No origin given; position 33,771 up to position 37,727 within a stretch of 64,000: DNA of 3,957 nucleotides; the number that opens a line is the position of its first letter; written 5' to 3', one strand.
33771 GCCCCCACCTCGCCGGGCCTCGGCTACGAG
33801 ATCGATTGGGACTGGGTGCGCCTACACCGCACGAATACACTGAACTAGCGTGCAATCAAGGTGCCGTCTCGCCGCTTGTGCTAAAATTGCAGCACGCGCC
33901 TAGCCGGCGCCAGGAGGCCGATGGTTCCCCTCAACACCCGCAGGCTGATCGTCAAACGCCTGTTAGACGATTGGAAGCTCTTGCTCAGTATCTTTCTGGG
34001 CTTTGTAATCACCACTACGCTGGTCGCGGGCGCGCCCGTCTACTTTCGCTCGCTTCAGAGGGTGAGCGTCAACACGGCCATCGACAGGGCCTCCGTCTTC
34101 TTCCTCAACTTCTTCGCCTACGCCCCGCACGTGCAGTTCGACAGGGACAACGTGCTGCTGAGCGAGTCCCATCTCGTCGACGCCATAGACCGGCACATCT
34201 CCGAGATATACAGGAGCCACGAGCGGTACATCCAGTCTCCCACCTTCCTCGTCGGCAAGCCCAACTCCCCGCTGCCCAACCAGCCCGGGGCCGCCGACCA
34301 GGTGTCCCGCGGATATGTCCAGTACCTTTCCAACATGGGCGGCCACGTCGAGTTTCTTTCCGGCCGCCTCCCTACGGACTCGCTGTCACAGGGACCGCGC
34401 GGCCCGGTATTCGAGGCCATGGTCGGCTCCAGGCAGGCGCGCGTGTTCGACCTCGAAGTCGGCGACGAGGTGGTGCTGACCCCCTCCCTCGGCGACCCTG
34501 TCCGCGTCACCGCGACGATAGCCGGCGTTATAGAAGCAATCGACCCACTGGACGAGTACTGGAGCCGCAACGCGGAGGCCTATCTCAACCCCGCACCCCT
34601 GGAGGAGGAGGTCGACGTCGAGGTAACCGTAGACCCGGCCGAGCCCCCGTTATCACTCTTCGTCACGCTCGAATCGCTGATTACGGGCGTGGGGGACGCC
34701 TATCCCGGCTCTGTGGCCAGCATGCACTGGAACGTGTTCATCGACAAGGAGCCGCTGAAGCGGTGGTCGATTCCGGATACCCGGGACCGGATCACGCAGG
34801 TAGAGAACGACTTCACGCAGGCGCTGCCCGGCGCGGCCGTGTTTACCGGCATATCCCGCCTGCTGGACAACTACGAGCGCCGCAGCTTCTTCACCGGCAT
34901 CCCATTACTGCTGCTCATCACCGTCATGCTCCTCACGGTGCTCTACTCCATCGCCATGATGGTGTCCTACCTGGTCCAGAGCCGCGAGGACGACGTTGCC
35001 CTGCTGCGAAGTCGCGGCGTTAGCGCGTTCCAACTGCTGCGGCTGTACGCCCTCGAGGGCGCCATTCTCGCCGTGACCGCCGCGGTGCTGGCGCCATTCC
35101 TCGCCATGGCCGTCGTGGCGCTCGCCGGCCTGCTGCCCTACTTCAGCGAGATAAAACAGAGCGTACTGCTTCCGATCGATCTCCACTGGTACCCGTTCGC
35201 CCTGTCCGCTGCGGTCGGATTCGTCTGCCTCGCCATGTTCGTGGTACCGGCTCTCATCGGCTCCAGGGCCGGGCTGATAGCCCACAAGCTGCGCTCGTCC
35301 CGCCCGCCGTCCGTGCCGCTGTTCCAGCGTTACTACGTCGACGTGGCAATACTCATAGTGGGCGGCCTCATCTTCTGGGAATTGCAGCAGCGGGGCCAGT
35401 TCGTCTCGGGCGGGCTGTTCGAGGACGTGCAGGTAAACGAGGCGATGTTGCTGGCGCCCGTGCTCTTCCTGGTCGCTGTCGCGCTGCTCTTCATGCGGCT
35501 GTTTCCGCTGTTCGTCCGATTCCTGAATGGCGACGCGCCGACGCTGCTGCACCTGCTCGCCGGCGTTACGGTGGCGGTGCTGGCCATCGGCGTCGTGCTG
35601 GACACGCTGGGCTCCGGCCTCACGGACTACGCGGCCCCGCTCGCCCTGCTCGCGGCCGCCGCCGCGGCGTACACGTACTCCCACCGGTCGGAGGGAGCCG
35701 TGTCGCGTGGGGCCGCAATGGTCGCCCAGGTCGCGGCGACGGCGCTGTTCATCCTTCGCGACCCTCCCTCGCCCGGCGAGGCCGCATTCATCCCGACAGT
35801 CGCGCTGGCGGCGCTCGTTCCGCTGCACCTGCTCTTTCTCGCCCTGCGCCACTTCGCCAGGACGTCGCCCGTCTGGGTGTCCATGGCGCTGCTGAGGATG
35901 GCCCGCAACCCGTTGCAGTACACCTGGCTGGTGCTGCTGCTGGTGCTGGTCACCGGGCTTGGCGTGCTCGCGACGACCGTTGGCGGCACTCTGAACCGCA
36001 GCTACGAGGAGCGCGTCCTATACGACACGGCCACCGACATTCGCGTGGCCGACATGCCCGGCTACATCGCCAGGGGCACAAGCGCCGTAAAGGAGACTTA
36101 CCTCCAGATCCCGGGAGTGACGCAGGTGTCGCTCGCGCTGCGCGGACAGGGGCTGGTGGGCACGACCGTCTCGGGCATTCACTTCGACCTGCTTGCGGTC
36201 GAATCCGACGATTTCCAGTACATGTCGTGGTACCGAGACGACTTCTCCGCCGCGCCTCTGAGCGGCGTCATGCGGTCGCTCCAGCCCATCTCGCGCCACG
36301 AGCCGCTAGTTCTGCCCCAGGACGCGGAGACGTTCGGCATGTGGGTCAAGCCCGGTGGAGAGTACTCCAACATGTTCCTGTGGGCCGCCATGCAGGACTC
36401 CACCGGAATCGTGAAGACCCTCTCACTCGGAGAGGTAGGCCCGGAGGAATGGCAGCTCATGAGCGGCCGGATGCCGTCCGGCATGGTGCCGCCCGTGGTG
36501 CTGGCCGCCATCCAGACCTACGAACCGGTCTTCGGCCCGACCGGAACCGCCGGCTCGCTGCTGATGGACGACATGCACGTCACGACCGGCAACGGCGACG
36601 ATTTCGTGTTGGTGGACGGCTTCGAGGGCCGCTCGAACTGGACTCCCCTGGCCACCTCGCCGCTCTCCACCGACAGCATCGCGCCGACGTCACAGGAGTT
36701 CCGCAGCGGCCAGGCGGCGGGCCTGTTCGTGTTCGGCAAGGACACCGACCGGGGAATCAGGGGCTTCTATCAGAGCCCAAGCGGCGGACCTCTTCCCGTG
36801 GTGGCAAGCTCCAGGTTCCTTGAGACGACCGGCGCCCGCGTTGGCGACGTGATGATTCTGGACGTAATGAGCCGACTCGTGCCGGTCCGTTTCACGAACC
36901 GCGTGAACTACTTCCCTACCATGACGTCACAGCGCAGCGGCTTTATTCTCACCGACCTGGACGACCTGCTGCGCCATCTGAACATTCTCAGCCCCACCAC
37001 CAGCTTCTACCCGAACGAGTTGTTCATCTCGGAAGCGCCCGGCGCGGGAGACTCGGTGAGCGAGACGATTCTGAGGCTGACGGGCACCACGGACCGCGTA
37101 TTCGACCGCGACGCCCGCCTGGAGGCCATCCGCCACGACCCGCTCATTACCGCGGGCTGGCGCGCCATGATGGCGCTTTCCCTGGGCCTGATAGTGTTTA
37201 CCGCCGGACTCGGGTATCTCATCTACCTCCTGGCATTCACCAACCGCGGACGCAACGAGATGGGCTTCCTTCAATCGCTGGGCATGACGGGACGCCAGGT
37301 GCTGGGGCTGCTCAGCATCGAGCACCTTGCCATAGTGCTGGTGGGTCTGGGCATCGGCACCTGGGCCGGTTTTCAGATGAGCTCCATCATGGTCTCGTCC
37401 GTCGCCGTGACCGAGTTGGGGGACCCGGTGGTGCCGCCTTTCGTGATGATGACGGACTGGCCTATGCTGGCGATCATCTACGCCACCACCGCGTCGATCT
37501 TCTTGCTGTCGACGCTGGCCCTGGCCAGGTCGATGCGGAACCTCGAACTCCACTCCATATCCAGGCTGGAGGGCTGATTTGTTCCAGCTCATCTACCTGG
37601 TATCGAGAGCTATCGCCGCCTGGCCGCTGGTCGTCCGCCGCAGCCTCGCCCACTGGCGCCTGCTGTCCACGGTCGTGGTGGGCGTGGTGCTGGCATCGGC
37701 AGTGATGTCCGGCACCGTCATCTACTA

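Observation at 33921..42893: Operon of two giant (1218 and 1226 aa) double-module FtsX/MacB-type permeases plus two distinct ABC ATPases, without any fusion or outer-membrane partner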

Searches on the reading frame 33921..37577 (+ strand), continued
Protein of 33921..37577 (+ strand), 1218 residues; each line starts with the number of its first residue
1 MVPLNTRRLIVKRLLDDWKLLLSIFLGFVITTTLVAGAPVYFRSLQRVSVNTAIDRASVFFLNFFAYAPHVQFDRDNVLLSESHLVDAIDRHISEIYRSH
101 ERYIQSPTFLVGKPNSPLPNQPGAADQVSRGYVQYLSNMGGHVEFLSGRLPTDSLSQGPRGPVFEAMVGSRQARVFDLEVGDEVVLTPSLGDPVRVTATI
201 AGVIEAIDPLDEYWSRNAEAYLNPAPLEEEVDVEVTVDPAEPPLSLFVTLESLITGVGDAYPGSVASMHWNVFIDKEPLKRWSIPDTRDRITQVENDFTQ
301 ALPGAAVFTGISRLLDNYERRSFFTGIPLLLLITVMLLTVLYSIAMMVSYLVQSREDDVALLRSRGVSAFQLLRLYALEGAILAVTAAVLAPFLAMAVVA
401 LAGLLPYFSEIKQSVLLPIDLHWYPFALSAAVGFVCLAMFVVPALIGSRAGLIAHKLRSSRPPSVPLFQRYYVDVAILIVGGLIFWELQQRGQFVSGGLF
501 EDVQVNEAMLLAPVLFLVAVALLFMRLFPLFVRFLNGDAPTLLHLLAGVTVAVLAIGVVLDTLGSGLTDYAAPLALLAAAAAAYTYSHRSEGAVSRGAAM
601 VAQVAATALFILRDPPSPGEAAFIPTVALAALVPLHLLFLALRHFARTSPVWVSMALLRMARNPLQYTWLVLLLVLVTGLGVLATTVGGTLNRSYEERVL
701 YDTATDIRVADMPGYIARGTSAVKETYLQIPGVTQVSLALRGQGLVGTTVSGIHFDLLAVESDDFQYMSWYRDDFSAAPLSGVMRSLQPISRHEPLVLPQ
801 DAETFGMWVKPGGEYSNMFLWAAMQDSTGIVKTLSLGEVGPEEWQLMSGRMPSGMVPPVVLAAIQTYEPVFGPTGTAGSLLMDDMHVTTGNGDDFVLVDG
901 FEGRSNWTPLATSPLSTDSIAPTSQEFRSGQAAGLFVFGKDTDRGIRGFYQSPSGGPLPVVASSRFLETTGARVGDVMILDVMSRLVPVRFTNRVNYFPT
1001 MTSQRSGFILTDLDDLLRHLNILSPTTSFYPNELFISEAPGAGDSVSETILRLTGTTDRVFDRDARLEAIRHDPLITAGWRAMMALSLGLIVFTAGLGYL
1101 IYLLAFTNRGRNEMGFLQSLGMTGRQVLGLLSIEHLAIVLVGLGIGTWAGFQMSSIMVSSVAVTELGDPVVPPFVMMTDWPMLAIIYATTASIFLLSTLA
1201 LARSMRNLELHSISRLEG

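Call 66: fold_search(model_id=the predicted structure, library=pdb)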
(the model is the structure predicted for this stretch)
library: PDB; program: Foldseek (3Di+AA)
matches with E <= 10: 442; with E <= 0.001: 38
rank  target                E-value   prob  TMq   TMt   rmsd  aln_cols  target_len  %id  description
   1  9ge6_A                1.0e-15  1.00  0.38  0.52  15.6      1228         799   11  Structure of E. coli YbbAP (released 2025-05-28)
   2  9ge7_A                3.8e-13  1.00  0.37  0.51  13.9      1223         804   12  Structure of E. coli YbbAP with bound ATP analogue (released 2025-05-28)
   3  9rlc_E                2.1e-08  1.00  0.16  0.38  13.6       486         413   12  LolCDE complex with Lpp lipoprotein (released 2026-01-21)
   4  5gko_A                2.3e-08  1.00  0.13  0.22  18.8       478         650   12  Crystal structure of tripartite-type ABC transporter, MacB from Acinetobacter baumannii (released 2017-11-15)
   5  9xro_E                2.4e-08  1.00  0.17  0.43  13.2       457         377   12  LolCDE in complex with SMT-738_3 (released 2026-03-18)
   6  9rld_E                5.9e-08  1.00  0.16  0.38  13.5       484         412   12  LolCDE complex with Lpp lipoprotein (released 2026-01-21)
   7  5lil_A                1.2e-07  1.00  0.20  0.35  10.0       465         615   12  Structure of Aggregatibacter actinomycetemcomitans MacB bound to ATPyS (P21) (released 2017-11-15)
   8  8s5g_A                1.5e-07  1.00  0.25  0.39  15.2       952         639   10  BceABS nucleotide-free state (released 2025-09-03)
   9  8g3a_A                1.8e-07  1.00  0.23  0.38  16.5       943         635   10  BceAB-S nucleotide free TM state 1 (released 2023-06-21)
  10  7arh_E                2.4e-07  1.00  0.16  0.39  13.8       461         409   12  LolCDE in complex with lipoprotein (released 2021-04-07)
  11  7mdx_A                2.8e-07  1.00  0.13  0.26  13.5       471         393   12  LolCDE nucleotide-free (released 2021-08-11)
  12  7tcg_A                5.7e-07  1.00  0.25  0.41  14.0       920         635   11  BceAB nucleotide-free conformation (released 2022-04-06)
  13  9rld_C                1.1e-06  1.00  0.14  0.30  12.8       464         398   14  LolCDE complex with Lpp lipoprotein (released 2026-01-21)
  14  5xu1_M                1.3e-06  1.00  0.17  0.42  15.6       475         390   13  Structure of a non-canonical ABC transporter from Streptococcus pneumoniae R6 (released 2018-01-24)
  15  7v8i_C                1.9e-06  1.00  0.15  0.34  13.4       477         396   14  LolCD(E171Q)E with bound AMPPNP in nanodiscs (released 2022-08-31)
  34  5udf_B                2.1e-04  1.00  0.11  0.51   7.7       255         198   15  Structure of the N-terminal domain of lipoprotein-releasing system transmembrane protein LolE from Acinetobacter bauma (released 2017-01-18)
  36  5udf_C                6.7e-04  1.00  0.11  0.49   8.2       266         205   15  Structure of the N-terminal domain of lipoprotein-releasing system transmembrane protein LolE from Acinetobacter bauma (released 2017-01-18)
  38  5udf_A                8.6e-04  1.00  0.11  0.48   8.1       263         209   16  Structure of the N-terminal domain of lipoprotein-releasing system transmembrane protein LolE from Acinetobacter bauma (released 2017-01-18)
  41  5udf_D                1.9e-03  1.00  0.11  0.50  10.2       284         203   13  Structure of the N-terminal domain of lipoprotein-releasing system transmembrane protein LolE from Acinetobacter bauma (released 2017-01-18)
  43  5lj8_B                9.1e-03  1.00  0.10  0.46   9.1       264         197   11  Structure of the E. coli MacB periplasmic domain (P21) (released 2017-11-15)
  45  5c59_B                1.1e-02  0.99  0.08  0.36  11.5       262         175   10  Crystal structure of the periplasmic region of MacB from E. coli (released 2016-06-22)
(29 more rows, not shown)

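Call 67: find_encoding_contigs(protein=P0456, flank=9000, max_places=1)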
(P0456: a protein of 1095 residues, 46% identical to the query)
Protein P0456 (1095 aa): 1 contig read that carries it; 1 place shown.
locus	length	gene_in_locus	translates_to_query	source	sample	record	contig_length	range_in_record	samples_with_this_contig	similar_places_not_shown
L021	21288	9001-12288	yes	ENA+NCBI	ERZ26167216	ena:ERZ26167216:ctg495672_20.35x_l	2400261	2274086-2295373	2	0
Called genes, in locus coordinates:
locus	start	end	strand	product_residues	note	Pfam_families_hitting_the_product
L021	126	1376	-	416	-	PF12832:MFS_1_like (faint), PF00083:Sugar_tr (faint), PF07690:MFS_1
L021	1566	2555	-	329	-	PF02126:PTE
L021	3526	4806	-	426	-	PF07690:MFS_1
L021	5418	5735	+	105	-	-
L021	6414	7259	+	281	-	PF00561:Abhydrolase_1, PF12146:Hydrolase_4 (weak), PF12697:Abhydrolase_6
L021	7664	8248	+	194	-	PF17778:WHD_BLACT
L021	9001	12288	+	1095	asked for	PF02687:FtsX (weak)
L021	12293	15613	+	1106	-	PF02687:FtsX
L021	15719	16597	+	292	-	PF00005:ABC_tran, PF13304:AAA_21 (faint)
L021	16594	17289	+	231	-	PF00005:ABC_tran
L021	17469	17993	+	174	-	-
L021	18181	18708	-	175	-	PF00211:Guanylate_cyc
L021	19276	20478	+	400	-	PF02515:CoA_transf_3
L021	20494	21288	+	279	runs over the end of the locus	-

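Call 68: find_encoding_contigs(protein=P0487, flank=9000, max_places=1)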
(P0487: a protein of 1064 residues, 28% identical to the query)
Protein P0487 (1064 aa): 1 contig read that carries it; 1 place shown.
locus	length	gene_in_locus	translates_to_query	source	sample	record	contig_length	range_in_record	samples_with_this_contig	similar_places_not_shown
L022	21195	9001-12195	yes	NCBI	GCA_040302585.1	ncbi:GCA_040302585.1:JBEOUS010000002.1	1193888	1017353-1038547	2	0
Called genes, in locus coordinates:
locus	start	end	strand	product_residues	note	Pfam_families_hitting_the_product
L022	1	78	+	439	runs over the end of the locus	-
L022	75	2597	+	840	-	PF16919:PknG_rubred, PF00069:Pkinase, PF07714:PK_Tyr_Ser-Thr, PF16918:PknG_TPR, PF13174:TPR_6 (faint), PF13432:TPR_16, PF14559:TPR_19 (weak)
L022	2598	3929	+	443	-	PF12773:DZR (faint), PF13240:Zn_Ribbon_1 (faint), PF13248:Zn_ribbon_3 (weak), PF13672:PP2C_2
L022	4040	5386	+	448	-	PF00092:VWA (weak), PF13519:VWA_2 (weak), PF13768:VWA_3, PF18571:VWA_3_C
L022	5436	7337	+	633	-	-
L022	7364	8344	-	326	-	PF01135:PCMT, PF05175:MTS (weak), PF08241:Methyltransf_11 (weak), PF08242:Methyltransf_12 (weak), PF13649:Methyltransf_25, PF13847:Methyltransf_31 (weak)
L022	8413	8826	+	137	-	PF01152:Bac_globin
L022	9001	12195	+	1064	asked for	PF02687:FtsX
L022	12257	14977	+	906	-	PF02687:FtsX (weak)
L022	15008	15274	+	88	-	-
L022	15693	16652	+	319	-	PF00005:ABC_tran, PF02463:SMC_N (weak), PF13304:AAA_21 (faint)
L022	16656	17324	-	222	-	PF26035:DUF8010, PF26572:DUF8185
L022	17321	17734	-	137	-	PF20791:Acyl-ACP_TE_C (faint), PF13279:4HBT_2, PF03061:4HBT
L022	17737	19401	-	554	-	PF02463:SMC_N (faint), PF00005:ABC_tran, PF13304:AAA_21 (faint), PF13401:AAA_22 (faint), PF13476:AAA_23 (faint), PF13555:AAA_29 (faint), PF12848:ABC_tran_Xtn, PF00005:ABC_tran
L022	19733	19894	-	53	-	PF00854:PTR2 (weak)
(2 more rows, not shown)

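Call 79: search_protein_families(library=pfam, proteins=[P0126, P0124, P0135, P0201, P0146, P0179, P0252], max_evalue=0.01)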
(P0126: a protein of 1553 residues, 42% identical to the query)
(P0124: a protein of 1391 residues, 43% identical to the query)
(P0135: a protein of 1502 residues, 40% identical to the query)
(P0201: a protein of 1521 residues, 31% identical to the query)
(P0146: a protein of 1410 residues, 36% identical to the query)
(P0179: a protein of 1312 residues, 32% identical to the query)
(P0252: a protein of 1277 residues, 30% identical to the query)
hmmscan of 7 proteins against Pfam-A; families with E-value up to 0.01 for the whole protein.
P0126 (1553 aa): 1 family
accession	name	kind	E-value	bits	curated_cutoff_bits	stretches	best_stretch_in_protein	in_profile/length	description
PF02687.27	FtsX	-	4.1e-12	46.6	25.5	2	1421-1536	3-117/120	FtsX-like permease C-terminal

P0124 (1391 aa): 1 family
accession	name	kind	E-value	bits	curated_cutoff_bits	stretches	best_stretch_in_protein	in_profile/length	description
PF02687.27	FtsX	-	3.7e-06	27.4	25.5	2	505-618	3-112/120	FtsX-like permease C-terminal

P0135 (1502 aa): 2 families
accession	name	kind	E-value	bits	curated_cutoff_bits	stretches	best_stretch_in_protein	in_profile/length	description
PF02687.27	FtsX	-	2.3e-07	31.3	25.5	2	1369-1485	3-118/120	FtsX-like permease C-terminal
PF04620.18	FlaA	-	0.00075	19.7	25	0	1089-1122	135-168/230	Flagellar filament outer layer protein Flaa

P0201 (1521 aa): 2 families
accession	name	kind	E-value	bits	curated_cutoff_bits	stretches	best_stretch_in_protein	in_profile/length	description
PF00041.27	fn3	-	6.2e-15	55.6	25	2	203-285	1-78/84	Fibronectin type III domain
PF02687.27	FtsX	-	1.4e-12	48.2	25.5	2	705-818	2-111/120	FtsX-like permease C-terminal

P0146 (1410 aa): 1 family
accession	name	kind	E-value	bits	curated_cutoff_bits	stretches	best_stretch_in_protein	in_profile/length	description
PF02687.27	FtsX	-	1.5e-14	54.5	25.5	2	1278-1394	2-114/120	FtsX-like permease C-terminal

P0179 (1312 aa): 1 family
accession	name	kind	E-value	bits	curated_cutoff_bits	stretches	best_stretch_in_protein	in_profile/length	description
PF02687.27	FtsX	-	2.8e-14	53.6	25.5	2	1180-1301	2-117/120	FtsX-like permease C-terminal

P0252 (1277 aa): 1 family
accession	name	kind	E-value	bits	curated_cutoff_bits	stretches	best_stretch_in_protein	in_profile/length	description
PF02687.27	FtsX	-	3.6e-06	27.4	25.5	1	1140-1257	2-113/120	FtsX-like permease C-terminal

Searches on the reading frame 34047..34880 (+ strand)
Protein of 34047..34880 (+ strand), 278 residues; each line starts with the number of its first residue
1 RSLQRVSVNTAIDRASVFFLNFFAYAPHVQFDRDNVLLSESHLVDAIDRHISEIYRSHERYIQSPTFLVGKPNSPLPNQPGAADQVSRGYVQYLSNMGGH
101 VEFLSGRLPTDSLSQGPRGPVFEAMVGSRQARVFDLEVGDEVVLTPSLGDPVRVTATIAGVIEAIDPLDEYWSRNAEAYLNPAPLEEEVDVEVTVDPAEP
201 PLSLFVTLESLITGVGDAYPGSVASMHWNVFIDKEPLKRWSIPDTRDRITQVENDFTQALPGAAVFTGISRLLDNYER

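Call 71: search_protein_families(library=pfam, proteins=[window:34047-34880:+], max_evalue=10)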
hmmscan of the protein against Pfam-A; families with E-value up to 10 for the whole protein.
window:34047-34880:+ (278 aa): 0 families
